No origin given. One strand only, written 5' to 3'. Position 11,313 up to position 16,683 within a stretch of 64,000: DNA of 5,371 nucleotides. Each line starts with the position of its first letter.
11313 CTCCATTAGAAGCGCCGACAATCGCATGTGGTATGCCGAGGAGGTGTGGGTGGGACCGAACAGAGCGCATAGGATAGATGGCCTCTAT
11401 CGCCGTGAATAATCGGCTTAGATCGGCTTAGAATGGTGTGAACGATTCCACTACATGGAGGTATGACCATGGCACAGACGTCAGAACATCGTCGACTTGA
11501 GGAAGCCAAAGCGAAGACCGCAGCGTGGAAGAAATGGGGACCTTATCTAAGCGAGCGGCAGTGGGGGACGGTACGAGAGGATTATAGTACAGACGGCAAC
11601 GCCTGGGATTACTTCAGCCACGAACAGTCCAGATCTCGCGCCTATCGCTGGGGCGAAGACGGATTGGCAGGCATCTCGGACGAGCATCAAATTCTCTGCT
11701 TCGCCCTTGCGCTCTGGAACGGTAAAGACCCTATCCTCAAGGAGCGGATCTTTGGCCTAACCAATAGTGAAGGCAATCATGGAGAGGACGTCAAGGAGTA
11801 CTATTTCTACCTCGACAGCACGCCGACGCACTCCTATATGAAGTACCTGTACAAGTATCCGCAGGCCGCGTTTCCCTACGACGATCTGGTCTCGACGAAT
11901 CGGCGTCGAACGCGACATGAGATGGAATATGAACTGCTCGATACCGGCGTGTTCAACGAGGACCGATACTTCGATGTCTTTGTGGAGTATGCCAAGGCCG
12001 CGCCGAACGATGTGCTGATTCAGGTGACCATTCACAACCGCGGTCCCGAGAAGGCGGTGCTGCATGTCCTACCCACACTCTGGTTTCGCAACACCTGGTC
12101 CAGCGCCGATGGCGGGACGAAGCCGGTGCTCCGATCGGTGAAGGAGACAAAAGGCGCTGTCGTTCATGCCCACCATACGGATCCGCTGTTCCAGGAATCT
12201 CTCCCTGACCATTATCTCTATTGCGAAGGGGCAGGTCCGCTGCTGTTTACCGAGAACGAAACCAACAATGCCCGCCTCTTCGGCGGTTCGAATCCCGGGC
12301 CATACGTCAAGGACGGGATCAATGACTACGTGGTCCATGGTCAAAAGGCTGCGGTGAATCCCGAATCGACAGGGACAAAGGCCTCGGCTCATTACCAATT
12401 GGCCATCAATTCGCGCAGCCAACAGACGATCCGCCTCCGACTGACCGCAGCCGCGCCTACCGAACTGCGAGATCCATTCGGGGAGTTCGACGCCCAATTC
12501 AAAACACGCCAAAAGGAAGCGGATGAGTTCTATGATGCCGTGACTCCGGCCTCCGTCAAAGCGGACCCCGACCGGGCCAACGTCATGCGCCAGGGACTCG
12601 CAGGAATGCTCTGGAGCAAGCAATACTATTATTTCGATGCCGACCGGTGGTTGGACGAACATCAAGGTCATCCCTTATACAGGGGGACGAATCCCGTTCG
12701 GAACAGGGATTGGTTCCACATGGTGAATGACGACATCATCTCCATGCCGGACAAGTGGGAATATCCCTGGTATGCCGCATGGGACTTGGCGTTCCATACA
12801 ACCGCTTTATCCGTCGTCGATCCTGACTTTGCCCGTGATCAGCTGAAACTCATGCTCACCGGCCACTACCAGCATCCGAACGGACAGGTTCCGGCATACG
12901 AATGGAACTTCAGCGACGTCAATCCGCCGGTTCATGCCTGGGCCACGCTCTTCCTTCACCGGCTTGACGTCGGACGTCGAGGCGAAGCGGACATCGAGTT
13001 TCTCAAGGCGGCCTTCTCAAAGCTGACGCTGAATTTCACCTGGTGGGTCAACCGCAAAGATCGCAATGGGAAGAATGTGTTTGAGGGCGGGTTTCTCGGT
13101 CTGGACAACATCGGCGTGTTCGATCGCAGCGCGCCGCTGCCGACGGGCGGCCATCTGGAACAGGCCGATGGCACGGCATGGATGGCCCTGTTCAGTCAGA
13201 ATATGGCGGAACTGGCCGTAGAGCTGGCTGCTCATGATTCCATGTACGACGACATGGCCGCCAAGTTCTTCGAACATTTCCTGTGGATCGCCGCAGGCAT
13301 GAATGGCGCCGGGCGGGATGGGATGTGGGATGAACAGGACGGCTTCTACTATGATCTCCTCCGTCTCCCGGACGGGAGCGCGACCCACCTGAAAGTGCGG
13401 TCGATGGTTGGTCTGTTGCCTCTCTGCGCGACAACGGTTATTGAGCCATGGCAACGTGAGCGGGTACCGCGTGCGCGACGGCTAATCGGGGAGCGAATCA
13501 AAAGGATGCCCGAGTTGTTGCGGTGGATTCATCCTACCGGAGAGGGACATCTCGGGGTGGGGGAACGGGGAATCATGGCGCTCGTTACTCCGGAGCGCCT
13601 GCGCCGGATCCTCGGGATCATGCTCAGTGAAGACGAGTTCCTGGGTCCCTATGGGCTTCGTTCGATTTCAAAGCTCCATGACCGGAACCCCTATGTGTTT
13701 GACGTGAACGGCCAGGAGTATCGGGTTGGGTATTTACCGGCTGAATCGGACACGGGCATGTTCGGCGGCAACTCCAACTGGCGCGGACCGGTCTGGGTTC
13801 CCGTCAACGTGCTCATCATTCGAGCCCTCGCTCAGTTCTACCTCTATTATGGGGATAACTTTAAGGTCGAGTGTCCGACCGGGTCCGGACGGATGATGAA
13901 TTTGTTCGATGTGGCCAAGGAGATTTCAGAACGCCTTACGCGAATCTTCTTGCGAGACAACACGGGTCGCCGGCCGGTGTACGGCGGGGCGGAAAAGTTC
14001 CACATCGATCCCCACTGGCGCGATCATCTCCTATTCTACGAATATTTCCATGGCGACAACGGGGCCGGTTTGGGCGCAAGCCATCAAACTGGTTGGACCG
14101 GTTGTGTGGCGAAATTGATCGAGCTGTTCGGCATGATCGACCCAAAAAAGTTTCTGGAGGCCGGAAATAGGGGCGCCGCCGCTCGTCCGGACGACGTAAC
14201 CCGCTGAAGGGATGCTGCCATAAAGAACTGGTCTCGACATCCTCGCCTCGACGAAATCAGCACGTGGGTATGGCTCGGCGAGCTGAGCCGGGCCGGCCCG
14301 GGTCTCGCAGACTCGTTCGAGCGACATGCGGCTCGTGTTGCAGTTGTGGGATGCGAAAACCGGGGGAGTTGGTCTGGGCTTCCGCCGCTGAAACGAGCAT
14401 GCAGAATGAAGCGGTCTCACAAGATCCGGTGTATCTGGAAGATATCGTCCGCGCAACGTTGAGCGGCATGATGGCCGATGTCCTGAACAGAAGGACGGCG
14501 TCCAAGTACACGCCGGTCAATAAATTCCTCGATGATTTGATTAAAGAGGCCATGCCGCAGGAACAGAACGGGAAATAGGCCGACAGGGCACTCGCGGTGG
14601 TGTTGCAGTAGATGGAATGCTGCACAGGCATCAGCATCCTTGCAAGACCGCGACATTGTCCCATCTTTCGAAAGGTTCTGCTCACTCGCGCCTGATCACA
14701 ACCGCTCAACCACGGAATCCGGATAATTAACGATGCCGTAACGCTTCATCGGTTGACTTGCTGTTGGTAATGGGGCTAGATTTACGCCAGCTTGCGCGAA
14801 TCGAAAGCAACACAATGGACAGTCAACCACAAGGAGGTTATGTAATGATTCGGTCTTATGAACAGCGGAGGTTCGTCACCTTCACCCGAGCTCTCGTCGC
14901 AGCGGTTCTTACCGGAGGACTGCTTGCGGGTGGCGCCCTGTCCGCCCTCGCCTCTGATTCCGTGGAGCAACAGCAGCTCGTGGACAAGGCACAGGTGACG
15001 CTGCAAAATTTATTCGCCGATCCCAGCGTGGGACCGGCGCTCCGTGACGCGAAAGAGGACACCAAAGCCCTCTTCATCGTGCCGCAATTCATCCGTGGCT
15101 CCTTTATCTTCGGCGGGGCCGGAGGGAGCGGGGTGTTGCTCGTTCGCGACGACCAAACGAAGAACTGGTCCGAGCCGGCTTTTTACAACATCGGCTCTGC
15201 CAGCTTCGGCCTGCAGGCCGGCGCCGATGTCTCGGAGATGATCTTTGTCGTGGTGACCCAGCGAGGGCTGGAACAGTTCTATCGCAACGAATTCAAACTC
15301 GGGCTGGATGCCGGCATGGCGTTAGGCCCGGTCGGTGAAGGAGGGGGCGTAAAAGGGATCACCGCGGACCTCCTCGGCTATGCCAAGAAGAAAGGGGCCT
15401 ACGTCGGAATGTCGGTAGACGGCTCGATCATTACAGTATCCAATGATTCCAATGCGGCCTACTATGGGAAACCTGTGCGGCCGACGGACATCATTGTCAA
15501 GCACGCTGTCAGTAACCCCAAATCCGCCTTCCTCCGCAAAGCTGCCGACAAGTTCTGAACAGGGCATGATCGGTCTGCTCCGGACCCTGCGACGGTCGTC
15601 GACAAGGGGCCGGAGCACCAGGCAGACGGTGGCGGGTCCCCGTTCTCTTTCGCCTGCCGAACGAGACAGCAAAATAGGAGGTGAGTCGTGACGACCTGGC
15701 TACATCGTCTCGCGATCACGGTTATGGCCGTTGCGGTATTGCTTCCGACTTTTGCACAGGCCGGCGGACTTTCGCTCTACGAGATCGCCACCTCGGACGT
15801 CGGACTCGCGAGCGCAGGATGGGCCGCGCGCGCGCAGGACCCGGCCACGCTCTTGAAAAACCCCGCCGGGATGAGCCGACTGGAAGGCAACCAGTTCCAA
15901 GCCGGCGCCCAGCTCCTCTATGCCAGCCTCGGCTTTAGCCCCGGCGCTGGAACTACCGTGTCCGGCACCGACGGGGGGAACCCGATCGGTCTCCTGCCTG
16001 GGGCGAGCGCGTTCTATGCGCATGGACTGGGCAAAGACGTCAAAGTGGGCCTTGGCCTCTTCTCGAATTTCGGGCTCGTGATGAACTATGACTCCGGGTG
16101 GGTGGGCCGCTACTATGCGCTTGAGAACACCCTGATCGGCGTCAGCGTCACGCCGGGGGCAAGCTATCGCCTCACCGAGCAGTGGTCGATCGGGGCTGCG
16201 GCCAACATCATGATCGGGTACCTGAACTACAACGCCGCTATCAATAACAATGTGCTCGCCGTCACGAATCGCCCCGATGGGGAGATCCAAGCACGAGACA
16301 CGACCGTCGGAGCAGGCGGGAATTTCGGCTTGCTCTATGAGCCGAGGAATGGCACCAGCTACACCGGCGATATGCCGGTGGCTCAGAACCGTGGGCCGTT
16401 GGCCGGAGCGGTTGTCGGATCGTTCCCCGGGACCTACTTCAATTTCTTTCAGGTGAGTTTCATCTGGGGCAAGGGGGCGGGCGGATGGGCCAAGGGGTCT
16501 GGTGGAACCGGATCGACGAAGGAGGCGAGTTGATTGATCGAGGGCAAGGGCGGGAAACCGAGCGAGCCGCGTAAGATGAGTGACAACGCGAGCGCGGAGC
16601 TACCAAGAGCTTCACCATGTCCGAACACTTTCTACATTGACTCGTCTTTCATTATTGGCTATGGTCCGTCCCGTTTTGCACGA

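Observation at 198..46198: Candidate periplasmic lipid-handling/remodelling island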

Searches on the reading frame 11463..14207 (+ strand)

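Call 4: search_protein_families(library=pfam, proteins=[window:11463-14207:+], max_evalue=0.01)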
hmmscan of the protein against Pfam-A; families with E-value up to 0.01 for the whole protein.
window:11463-14207:+ (914 aa): 2 families
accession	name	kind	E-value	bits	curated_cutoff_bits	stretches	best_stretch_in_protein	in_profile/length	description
PF22422.2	MGH1-like_GH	-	1.2e-21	78.1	27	2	434-657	1-250/356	Mannosylglycerate hydrolase MGH1-like glycoside hydrolase domain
PF03200.22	Glyco_hydro_63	-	2.8e-07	30.1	22.4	1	711-798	364-432/492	Glycosyl hydrolase family 63 C-terminal domain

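Call 39: search_protein_families(library=ncbifam, proteins=[window:11463-14207:+], max_evalue=0.01)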
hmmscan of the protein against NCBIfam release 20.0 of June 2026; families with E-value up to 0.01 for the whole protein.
window:11463-14207:+ (914 aa): 0 families

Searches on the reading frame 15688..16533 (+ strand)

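Call 4: search_protein_families(library=pfam, proteins=[window:15688-16533:+], max_evalue=0.01)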
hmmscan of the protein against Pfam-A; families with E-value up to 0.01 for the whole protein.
window:15688-16533:+ (281 aa): 1 family
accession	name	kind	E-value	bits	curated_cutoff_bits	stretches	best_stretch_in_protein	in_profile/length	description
PF03349.22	Toluene_X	-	7e-25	87.8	29.7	1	18-221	3-215/421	Outer membrane protein transport protein (OMPP1/FadL/TodX)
